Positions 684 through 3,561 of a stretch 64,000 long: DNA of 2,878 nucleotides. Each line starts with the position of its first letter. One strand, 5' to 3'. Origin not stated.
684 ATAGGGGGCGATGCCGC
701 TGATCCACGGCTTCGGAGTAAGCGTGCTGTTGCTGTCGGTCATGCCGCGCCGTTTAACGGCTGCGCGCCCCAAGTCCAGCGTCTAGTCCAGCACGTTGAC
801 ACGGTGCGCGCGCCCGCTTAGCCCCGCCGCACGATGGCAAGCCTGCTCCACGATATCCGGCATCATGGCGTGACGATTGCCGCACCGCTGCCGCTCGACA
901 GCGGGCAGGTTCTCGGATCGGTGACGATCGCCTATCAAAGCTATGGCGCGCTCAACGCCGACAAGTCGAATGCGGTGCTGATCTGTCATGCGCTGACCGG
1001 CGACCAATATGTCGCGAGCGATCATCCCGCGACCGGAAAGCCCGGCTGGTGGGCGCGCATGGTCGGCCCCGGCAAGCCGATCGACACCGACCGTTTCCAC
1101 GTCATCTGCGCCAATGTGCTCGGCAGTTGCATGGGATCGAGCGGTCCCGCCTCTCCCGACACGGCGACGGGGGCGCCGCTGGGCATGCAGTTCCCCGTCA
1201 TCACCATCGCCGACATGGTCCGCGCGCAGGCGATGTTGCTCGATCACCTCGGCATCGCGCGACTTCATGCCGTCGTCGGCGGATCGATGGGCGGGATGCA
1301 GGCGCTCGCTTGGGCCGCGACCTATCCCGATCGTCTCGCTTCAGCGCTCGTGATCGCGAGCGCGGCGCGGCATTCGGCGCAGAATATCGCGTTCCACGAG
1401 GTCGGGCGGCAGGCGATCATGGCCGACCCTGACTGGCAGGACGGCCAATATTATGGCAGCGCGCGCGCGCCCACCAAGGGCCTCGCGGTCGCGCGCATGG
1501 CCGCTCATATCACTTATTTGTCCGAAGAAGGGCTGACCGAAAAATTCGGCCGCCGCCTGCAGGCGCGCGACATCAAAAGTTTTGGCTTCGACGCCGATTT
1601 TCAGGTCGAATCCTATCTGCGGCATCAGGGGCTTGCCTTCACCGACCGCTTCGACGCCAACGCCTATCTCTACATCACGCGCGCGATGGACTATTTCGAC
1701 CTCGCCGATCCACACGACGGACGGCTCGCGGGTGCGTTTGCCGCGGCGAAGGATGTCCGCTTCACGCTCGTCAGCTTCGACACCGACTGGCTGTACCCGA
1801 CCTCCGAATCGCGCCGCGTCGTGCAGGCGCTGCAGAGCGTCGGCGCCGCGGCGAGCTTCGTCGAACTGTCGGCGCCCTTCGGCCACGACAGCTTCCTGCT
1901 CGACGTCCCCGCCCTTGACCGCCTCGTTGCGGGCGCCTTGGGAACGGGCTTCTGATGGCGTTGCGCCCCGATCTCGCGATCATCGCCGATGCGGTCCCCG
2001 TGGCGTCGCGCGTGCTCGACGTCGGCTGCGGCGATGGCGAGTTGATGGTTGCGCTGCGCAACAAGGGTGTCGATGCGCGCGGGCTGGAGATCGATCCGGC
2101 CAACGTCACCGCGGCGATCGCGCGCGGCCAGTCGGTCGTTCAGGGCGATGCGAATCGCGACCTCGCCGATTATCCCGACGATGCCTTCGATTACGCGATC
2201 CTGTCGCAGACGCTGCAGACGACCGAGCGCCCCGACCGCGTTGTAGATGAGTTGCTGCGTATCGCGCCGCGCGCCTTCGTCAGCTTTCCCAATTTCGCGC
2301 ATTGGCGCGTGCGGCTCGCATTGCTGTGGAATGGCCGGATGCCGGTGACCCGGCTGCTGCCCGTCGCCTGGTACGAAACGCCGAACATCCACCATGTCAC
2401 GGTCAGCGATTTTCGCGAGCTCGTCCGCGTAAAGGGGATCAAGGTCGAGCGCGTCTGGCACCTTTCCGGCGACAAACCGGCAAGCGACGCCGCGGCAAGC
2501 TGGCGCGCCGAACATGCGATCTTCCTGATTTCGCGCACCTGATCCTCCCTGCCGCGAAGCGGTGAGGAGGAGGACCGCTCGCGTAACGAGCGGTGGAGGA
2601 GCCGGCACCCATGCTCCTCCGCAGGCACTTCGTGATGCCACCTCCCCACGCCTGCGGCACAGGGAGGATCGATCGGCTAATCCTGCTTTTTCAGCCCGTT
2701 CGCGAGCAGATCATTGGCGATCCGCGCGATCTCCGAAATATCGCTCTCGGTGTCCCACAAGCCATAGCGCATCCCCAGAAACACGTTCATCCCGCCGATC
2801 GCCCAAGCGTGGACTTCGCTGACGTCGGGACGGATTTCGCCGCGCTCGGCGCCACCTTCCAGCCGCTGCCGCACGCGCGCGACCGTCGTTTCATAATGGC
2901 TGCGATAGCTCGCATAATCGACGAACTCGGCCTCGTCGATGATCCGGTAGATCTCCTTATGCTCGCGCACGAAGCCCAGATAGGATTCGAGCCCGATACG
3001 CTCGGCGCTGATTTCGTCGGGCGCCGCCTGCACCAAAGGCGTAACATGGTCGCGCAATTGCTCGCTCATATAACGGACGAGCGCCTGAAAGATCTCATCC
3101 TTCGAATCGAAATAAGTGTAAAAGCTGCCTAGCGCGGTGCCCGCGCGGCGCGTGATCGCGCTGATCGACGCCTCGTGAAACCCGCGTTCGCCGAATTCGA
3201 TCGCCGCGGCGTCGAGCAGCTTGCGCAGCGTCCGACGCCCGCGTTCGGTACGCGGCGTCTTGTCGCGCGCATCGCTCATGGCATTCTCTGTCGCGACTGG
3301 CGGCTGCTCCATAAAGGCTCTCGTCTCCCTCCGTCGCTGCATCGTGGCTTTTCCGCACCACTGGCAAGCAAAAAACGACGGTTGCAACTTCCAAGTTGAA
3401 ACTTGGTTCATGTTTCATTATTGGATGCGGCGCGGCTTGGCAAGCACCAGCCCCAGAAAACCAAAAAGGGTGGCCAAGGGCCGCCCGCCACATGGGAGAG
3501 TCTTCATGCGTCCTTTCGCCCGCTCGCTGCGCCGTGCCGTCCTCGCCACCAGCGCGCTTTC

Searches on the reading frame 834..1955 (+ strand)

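Call 87: search_protein_families(library=pfam, proteins=[window:834-1955:+], max_evalue=0.00001)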
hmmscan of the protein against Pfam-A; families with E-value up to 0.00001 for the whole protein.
window:834-1955:+ (373 aa): 1 family
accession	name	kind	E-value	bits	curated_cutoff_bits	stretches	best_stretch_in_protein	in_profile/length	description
PF00561.26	Abhydrolase_1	-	6.5e-23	82.1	25.8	1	46-356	1-243/245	alpha/beta hydrolase fold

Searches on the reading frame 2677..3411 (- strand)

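Call 87: search_protein_families(library=pfam, proteins=[window:2677-3411:-], max_evalue=0.00001)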
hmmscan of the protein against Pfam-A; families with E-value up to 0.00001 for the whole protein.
window:2677-3411:- (244 aa): 1 family
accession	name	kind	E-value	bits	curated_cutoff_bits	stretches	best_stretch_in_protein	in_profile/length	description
PF00440.29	TetR_N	-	3e-15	56.1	24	1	65-111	1-47/47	Bacterial regulatory proteins, tetR family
